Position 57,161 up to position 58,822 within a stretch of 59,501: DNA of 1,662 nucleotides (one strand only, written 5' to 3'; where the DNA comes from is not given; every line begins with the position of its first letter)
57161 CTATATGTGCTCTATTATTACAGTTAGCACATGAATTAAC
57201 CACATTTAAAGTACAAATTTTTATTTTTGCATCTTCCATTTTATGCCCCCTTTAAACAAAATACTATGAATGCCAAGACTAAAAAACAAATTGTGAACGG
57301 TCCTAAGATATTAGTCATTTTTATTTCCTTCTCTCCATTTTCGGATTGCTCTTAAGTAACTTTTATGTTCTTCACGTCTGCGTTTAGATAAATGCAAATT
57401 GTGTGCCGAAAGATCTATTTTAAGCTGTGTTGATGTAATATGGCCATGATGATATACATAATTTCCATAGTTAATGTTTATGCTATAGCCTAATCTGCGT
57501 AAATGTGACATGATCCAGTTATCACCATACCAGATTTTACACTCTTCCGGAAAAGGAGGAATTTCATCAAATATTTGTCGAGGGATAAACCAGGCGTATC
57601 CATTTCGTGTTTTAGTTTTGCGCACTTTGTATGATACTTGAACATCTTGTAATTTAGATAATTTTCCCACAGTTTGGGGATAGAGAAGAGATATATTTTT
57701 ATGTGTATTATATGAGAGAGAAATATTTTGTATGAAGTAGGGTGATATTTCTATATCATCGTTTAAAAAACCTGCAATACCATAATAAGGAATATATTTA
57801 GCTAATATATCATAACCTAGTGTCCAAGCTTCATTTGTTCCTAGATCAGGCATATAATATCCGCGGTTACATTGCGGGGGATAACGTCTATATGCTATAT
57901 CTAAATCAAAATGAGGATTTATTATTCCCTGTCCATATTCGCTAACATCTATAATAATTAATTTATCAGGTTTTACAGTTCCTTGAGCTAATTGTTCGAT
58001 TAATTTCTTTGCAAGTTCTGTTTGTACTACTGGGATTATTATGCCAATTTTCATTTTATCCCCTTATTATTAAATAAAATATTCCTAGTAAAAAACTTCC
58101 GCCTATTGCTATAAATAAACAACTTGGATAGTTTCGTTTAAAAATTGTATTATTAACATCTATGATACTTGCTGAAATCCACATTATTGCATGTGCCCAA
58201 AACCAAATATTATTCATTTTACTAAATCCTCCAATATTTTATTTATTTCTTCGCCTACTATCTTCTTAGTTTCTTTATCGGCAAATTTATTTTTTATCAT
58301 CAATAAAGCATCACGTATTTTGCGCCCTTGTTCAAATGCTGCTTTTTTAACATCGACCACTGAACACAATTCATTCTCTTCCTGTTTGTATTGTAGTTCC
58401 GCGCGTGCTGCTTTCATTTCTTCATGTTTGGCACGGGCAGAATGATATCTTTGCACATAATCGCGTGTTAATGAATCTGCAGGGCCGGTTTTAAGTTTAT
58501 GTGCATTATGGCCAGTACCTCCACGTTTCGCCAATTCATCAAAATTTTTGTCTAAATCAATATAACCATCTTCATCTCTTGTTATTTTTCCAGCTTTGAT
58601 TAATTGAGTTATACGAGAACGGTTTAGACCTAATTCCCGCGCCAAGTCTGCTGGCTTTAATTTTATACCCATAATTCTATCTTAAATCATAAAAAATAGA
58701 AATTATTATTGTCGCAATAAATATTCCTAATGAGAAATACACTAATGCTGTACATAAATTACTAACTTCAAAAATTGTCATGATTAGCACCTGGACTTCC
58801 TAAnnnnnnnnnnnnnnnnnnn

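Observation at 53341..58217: A 5-kb cargo island of modification enzymes between the Nu1-like gene and terL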

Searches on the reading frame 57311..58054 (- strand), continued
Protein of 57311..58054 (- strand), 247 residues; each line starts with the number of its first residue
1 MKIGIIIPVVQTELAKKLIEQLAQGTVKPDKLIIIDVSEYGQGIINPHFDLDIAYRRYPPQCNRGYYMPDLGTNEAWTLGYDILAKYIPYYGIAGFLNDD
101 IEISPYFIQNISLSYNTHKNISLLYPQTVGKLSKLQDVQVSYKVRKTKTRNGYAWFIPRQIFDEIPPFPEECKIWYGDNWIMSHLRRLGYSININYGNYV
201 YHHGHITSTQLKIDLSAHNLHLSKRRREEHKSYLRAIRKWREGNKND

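Call 98: search_protein_families(library=phrogs, max_evalue=0.001, proteins=[L012:175-933:+, L012:930-3788:+, L012:3791-7240:+, L012:7250-8617:+, L012:8703-10004:+, L012:10001-10666:+, L011:2689-3411:+, L013:9089-9727:+, L013:7230-7964:+])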
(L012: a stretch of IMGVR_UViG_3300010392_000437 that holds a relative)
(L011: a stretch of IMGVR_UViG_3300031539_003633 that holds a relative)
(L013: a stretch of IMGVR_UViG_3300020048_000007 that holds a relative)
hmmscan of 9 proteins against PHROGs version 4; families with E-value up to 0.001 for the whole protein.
L012:175-933:+ (252 aa): 0 families

L012:930-3788:+ (952 aa): 0 families

L012:3791-7240:+ (1149 aa): 0 families

L012:7250-8617:+ (455 aa): 0 families

L012:8703-10004:+ (433 aa): 1 family
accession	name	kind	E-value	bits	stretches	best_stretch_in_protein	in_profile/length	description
phrog_2170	-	moron, auxiliary metabolic gene and host takeover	2.6e-06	27.8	1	29-420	28-364/374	glycosyltransferase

L012:10001-10666:+ (221 aa): 0 families

L011:2689-3411:+ (240 aa): 0 families

L013:9089-9727:+ (212 aa): 0 families

L013:7230-7964:+ (244 aa): 0 families

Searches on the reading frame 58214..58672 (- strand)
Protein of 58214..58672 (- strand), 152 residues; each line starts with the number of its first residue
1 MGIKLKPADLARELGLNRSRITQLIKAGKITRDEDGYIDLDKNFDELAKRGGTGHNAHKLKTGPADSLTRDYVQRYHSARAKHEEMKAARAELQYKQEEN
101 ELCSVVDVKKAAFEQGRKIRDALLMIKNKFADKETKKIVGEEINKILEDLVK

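Call 3: search_protein_families(library=pfam, max_evalue=0.1, proteins=[window:58214-58672:-])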
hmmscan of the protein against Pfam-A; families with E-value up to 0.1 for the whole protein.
window:58214-58672:- (152 aa): 6 families
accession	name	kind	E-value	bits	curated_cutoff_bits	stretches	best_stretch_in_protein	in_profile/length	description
PF13118.11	DUF3972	-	0.0035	18.2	26.2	1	11-58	3-53/125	Protein of unknown function (DUF3972)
PF13338.12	AbiEi_4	-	0.04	14.5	25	1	7-32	16-40/49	Transcriptional regulator, AbiEi antitoxin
PF12728.13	HTH_17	-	0.049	14.3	27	0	5-30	2-27/51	Helix-turn-helix domain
PF11150.13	DUF2927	-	0.054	14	26.2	1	52-146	61-151/206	Protein of unknown function (DUF2927)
PF00730.31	HhH-GPD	-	0.063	14.1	26.2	0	9-89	43-99/108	HhH-GPD superfamily base excision DNA repair protein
PF01381.28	HTH_3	-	0.084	13.4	23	0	5-27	10-32/55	Helix-turn-helix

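Call 4: search_protein_families(library=phrogs, max_evalue=0.01, proteins=[window:58214-58672:-])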
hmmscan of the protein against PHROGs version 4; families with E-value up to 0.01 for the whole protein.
window:58214-58672:- (152 aa): 2 families
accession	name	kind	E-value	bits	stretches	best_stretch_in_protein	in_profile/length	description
phrog_57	-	head and packaging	1.4e-18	68.4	1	4-150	12-169/199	terminase small subunit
phrog_22784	-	unknown function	0.009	17.3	0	9-41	22-54/76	-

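Call 9: search_protein_families(library=ncbifam, max_evalue=0.01, proteins=[window:58214-58672:-])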
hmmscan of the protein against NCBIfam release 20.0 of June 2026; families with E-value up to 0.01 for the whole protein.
window:58214-58672:- (152 aa): 1 family
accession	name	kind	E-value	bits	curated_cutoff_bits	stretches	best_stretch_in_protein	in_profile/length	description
NF038291.1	rep_pAB02_ORF2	subfamily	0.00055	20.3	85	1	9-41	7-39/172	plasmid replication DNA-binding protein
